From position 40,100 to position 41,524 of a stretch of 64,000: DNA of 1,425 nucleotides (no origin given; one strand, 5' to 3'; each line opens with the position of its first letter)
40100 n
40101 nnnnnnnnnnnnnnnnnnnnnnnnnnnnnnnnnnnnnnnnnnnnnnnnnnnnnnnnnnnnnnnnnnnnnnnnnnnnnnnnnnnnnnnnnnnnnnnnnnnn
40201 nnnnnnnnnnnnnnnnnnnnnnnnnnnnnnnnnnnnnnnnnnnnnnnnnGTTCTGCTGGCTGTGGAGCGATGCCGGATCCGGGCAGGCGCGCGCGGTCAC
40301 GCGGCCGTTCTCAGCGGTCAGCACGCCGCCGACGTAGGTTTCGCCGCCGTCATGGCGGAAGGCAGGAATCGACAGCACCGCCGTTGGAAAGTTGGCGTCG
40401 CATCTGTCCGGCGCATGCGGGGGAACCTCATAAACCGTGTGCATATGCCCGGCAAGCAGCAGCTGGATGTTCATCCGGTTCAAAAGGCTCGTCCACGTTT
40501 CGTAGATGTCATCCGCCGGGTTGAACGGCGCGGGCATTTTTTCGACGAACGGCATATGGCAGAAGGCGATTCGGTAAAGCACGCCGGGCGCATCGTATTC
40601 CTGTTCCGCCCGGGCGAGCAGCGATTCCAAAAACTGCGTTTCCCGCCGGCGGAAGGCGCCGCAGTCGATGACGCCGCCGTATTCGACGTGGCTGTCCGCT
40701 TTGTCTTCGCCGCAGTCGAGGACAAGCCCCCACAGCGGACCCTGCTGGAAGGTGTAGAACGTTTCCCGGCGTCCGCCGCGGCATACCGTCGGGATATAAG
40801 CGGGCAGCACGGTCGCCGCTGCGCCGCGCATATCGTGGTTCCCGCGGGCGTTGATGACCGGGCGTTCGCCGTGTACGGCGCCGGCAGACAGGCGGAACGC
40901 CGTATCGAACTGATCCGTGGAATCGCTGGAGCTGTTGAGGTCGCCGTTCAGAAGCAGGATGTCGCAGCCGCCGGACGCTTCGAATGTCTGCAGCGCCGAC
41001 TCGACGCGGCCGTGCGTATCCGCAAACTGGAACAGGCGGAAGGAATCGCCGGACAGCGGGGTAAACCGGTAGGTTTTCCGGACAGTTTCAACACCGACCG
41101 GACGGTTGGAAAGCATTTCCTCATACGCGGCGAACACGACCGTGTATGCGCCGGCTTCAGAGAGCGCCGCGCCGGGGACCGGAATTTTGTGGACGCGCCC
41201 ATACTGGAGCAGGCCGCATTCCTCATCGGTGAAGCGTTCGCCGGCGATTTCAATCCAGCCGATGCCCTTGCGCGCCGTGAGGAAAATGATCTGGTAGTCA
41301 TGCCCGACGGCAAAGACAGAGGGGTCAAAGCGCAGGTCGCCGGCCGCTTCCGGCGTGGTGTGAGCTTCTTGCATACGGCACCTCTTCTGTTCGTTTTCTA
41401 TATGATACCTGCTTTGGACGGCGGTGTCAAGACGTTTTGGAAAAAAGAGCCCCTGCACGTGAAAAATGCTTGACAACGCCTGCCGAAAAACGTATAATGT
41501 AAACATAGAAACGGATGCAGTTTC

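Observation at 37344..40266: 2.9-kb two-gene cassette bracketed by long imperfect inverted repeats that each carry an outward gene end, a terminator and an inward promoter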

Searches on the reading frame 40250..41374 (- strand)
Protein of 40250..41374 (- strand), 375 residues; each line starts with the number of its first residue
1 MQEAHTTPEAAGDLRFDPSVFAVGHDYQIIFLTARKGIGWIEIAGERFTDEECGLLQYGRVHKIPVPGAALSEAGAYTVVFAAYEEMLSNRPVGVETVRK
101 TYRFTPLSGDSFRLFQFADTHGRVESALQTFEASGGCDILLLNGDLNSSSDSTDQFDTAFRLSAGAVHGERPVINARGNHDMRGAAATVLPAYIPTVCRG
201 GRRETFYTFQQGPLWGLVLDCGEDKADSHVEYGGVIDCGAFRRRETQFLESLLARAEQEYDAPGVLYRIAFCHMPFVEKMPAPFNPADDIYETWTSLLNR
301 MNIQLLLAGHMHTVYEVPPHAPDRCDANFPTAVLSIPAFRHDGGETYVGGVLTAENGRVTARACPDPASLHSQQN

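Call 32: find_homologous_proteins(query=window:40250-41374:-, max_evalue=1e-30)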
Query window:40250-41374:- (375 aa): 568 proteins with E <= 1e-30 among 6879 candidates; the best 120 are listed.
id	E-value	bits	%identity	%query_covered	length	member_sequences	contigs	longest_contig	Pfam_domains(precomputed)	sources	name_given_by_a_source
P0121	4.4e-239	811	95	100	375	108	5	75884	PF00149.34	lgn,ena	-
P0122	4.6e-175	600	71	95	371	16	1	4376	PF00149.34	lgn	-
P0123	1.2e-150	520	64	94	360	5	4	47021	PF12850.13,PF00149.34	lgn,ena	-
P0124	5.3e-149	515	63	94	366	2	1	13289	PF12850.13,PF00149.34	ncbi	ncbi:MAG: metallophosphoesterase family protein [Eubacteriales bacterium]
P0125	1.3e-146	507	62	95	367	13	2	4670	PF00149.34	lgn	-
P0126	4.9e-145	501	62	94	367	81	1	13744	PF00149.34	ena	-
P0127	7.5e-143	494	61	94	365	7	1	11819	PF00149.34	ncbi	-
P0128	2.1e-142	493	61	94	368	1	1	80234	PF12850.13,PF00149.34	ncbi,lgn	-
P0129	4.7e-139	482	58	95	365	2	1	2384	PF12850.13,PF00149.34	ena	-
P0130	1.4e-136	474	60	93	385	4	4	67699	PF00149.34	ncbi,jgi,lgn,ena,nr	ncbi:MAG: metallophosphoesterase [Clostridiales bacterium]|nr:metallophosphoesterase [Clostridiales 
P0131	6.8e-136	471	59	95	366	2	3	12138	PF12850.13,PF00149.34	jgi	-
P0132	2.6e-135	469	59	95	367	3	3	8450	PF12850.13,PF00149.34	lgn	-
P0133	3.9e-135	469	60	94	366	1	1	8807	PF12850.13,PF00149.34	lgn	-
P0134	5.3e-135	468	57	94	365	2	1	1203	PF12850.13,PF00149.34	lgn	-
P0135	5.6e-135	468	58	94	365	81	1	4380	PF00149.34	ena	-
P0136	5.6e-135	468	59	95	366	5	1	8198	PF12850.13,PF00149.34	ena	-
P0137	1.0e-133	464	58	95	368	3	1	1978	PF12850.13,PF00149.34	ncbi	-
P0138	1.2e-133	464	58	95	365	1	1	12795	PF12850.13,PF00149.34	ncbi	-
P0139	2.1e-133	463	60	93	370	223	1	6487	PF00149.34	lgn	-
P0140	2.9e-133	463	57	94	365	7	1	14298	PF12850.13,PF00149.34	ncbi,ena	-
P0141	8.3e-133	461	59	94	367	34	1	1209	PF12850.13,PF00149.34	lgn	-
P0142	3.7e-132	459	56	99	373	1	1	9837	PF12850.13,PF00149.34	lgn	-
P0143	1.0e-131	458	58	94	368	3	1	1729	PF12850.13,PF00149.34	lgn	-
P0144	1.2e-131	457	57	94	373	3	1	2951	PF12850.13,PF00149.34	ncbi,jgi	jgi:predicted phosphodiesterase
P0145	9.7e-131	454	57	97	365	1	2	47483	PF12850.13,PF00149.34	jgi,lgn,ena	-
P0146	6.0e-130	452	58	94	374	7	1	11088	PF12850.13,PF00149.34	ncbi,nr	ncbi:MAG: metallophosphoesterase [Clostridia bacterium]|nr:metallophosphoesterase [Clostridia bacter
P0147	2.8e-129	450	56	94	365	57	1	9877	PF12850.13,PF00149.34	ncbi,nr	ncbi:MAG: metallophosphoesterase [Clostridiales bacterium]|nr:metallophosphoesterase [Clostridiales 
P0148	3.2e-129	449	59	92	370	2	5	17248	PF00149.34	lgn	-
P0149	4.9e-129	449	55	96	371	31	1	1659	PF00149.34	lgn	-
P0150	6.1e-129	448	56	93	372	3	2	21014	PF00149.34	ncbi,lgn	-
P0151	2.5e-128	446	56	94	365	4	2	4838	PF12850.13,PF00149.34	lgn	-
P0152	7.9e-128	445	58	92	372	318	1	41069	PF12850.13,PF00149.34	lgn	-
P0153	8.5e-128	445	56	94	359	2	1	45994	PF12850.13,PF00149.34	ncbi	-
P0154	1.1e-127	444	58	92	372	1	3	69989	PF00149.34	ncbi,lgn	-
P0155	1.5e-126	441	56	94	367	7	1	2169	PF12850.13,PF00149.34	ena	-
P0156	2.1e-126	440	56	94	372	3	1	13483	PF00149.34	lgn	-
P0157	2.8e-126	440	56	94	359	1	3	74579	PF12850.13,PF00149.34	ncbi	-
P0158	1.4e-125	437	56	94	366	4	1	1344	PF12850.13,PF00149.34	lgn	-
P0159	2.2e-125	437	55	94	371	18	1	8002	PF00149.34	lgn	-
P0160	2.7e-125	437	53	95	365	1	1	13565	PF12850.13,PF00149.34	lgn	-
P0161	1.4e-124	434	55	94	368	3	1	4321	PF12850.13,PF00149.34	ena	-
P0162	8.4e-124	432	55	94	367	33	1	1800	PF12850.13,PF00149.34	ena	-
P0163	8.8e-123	428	55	94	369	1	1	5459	PF12850.13,PF00149.34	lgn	-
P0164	8.9e-123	428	54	94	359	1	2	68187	PF00149.34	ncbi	-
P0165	1.7e-122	427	56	94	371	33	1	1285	PF00149.34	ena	-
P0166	1.8e-122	427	55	93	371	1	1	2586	PF00149.34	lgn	-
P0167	2.3e-122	427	56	94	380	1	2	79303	PF12850.13,PF00149.34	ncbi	-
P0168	5.4e-122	426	54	94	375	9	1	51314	PF00149.34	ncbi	-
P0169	7.5e-122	425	54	94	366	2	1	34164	PF00149.34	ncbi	-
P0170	2.5e-120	420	54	94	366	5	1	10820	PF12850.13,PF00149.34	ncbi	-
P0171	9.1e-120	418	53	94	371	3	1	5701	PF00149.34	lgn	-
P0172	4.0e-119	416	55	93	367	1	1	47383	PF12850.13,PF00149.34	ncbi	-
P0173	6.8e-117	409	57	87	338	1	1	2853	PF12850.13,PF00149.34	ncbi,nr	ncbi:MAG: metallophosphoesterase, partial [Clostridia bacterium]|nr:metallophosphoesterase [Clostrid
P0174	3.0e-115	403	52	95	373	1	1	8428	PF12850.13,PF00149.34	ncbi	-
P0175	7.2e-115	402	53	94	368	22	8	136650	PF12850.13,PF00149.34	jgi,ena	-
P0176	2.6e-113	397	51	94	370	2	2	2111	PF12850.13,PF00149.34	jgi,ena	-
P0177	2.7e-113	397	51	94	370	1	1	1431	PF12850.13,PF00149.34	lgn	-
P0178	4.5e-112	393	48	97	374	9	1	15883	PF00149.34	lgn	-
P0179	2.8e-111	390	51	95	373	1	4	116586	PF12850.13,PF00149.34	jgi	-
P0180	3.0e-106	374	51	90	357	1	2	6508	PF12850.13,PF00149.34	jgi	-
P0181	3.2e-89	318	60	64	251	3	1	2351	PF12850.13,PF00149.34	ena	-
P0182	5.5e-87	310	59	61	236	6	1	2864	PF00149.34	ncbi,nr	ncbi:MAG: metallophosphoesterase, partial [Clostridia bacterium]|nr:metallophosphoesterase [Clostrid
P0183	1.5e-81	292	45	92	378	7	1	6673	PF12850.13,PF00149.34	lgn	-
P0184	2.3e-79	285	45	91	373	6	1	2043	PF12850.13,PF00149.34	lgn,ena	-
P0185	3.6e-76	275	43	90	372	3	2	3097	PF12850.13,PF00149.34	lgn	-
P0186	9.1e-75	270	43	85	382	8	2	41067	PF12850.13,PF00149.34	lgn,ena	-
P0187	1.2e-74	270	43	86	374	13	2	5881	PF12850.13,PF00149.34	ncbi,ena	-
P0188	1.7e-73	266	41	92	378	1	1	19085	PF12850.13,PF00149.34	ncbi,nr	ncbi:MAG: metallophosphoesterase [Clostridia bacterium]|nr:metallophosphoesterase [Clostridia bacter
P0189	2.6e-73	265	39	93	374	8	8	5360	PF12850.13,PF00149.34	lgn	-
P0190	3.4e-72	262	42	90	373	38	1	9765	PF12850.13,PF00149.34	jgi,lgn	jgi:hypothetical protein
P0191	3.4e-72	262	40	92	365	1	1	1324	PF00149.34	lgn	-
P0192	4.2e-72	261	41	92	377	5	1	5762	PF12850.13,PF00149.34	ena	-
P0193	4.7e-72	261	44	82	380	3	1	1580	PF12850.13,PF00149.34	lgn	-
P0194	1.1e-71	260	40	93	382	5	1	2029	PF12850.13,PF00149.34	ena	-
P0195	1.2e-71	260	41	91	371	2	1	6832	PF12850.13,PF00149.34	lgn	-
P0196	2.9e-71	259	41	92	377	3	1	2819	PF12850.13,PF00149.34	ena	-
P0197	4.1e-71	258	39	91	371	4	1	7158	PF12850.13,PF00149.34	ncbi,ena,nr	ncbi:MAG: metallophosphoesterase [Clostridia bacterium]|nr:metallophosphoesterase [Clostridia bacter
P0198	2.0e-70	256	40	95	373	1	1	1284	PF12850.13,PF00149.34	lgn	-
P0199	1.7e-69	253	39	93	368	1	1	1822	PF12850.13,PF00149.34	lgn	-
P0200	1.8e-69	253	41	80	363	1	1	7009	PF00149.34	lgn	-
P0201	2.1e-69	253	43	82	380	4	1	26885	PF12850.13,PF00149.34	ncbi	-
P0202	3.5e-69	252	43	82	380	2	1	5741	PF12850.13,PF00149.34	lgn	-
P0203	6.4e-69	251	40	91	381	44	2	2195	PF00149.34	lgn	-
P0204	9.3e-69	250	38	90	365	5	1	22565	PF00149.34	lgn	-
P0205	1.0e-68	250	39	93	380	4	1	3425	PF00149.34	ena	-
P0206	1.5e-68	250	40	92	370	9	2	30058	PF00149.34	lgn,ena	-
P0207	2.0e-68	249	40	93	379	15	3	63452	PF12850.13,PF00149.34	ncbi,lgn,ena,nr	ncbi:MAG: metallophosphoesterase [Clostridia bacterium]|nr:metallophosphoesterase [Clostridia bacter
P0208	2.8e-68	249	40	82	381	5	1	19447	PF00149.34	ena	-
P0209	3.2e-68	249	39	81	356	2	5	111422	PF12850.13,PF00149.34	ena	-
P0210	4.6e-68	248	39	93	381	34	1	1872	PF12850.13,PF00149.34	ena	-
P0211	1.0e-67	247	37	92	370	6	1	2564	PF12850.13,PF00149.34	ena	-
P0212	1.9e-67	246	40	80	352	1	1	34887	PF00149.34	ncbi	-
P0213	2.0e-67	246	43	80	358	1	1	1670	PF12850.13,PF00149.34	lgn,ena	-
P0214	2.4e-67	246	38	94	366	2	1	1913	PF00149.34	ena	-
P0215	2.6e-67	246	38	80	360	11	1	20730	PF12850.13,PF00149.34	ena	-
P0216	4.6e-67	245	41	82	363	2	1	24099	PF00149.34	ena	-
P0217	6.3e-67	244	37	95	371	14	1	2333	PF12850.13,PF00149.34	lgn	-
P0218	8.3e-67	244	37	81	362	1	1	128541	PF12850.13,PF00149.34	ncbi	-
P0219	1.5e-66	243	38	81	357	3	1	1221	PF12850.13,PF00149.34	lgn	-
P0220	1.5e-66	243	40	90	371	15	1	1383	PF12850.13,PF00149.34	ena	-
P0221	2.1e-66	243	39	80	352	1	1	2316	PF12850.13,PF00149.34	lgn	-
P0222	2.2e-66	243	41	82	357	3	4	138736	PF00149.34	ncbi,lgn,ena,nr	ncbi:MAG: metallophosphoesterase [Clostridia bacterium]|nr:metallophosphoesterase [Clostridia bacter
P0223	2.3e-66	243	38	80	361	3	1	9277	PF12850.13,PF00149.34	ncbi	-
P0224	6.0e-66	241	38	80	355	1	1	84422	PF12850.13,PF00149.34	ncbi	-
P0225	6.6e-66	241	38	94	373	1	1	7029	PF12850.13,PF00149.34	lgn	-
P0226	7.0e-66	241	38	80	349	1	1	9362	PF12850.13,PF00149.34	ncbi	-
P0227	7.1e-66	241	37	92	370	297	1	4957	PF12850.13,PF00149.34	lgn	-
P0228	7.8e-66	241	39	81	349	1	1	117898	PF12850.13,PF00149.34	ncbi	-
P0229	9.9e-66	240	37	80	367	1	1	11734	PF12850.13,PF00149.34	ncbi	-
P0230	1.3e-65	240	43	81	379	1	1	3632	PF12850.13,PF00149.34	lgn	-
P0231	1.4e-65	240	38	80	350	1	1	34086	PF12850.13,PF00149.34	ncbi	-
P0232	1.8e-65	240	42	80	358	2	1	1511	PF12850.13,PF00149.34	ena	-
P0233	2.8e-65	239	39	90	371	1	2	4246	PF12850.13,PF00149.34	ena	-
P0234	2.9e-65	239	36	91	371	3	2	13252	PF00149.34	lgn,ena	-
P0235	3.3e-65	239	41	85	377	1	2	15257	PF12850.13,PF00149.34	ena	-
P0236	3.6e-65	239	41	80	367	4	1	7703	PF12850.13,PF00149.34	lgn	-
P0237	3.7e-65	239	41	81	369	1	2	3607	PF12850.13,PF00149.34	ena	-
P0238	4.6e-65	238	38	83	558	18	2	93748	PF12850.13,PF00149.34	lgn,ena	-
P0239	5.8e-65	238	36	82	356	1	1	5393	PF12850.13,PF00149.34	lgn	-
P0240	6.0e-65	238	35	94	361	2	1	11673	PF12850.13,PF00149.34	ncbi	-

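Call 33: find_encoding_contigs(protein=P0121, flank=8000, max_places=8)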
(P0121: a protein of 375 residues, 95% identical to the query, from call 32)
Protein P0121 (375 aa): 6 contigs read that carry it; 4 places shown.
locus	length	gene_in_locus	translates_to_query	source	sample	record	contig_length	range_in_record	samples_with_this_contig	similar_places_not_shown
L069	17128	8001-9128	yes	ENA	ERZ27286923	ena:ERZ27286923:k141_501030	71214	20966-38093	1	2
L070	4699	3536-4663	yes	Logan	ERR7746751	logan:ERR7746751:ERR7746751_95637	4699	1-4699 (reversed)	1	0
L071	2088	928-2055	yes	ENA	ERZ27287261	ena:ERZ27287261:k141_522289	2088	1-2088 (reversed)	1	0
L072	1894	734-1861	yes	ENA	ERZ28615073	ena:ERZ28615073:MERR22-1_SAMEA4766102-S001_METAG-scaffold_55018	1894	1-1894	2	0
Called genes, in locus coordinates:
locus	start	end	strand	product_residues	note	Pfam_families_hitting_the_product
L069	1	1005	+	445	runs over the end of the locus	PF27526:XylA2_C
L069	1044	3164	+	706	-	PF00933:Glyco_hydro_3, PF01915:Glyco_hydro_3_C, PF14310:Fn3-like (weak)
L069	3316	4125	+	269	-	PF04909:Amidohydro_2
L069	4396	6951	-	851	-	PF00580:UvrD-helicase, PF13086:AAA_11 (faint), PF13245:AAA_19, PF13604:AAA_30 (faint), PF00580:UvrD-helicase, PF13361:UvrD_C, PF13538:UvrD_C_2, PF01396:Zn_ribbon_Top1, +1 more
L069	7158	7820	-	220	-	-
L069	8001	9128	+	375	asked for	PF00149:Metallophos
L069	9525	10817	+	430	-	-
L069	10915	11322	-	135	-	PF00903:Glyoxalase, PF13669:Glyoxalase_4 (faint)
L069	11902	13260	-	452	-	PF05167:DUF711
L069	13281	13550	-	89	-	PF01842:ACT (weak), PF13740:ACT_6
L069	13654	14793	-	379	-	PF04055:Radical_SAM, PF06969:HemN_C (weak)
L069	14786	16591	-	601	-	PF00009:GTP_EFTU, PF22042:EF-G_D2, PF03144:GTP_EFTU_D2, PF00679:EFG_C, PF06421:LepA_C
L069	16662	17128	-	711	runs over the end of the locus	PF02463:SMC_N (weak)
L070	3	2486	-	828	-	?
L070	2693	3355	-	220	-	-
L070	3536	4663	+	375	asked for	PF00149:Metallophos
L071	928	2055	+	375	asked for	PF00149:Metallophos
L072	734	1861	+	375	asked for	PF00149:Metallophos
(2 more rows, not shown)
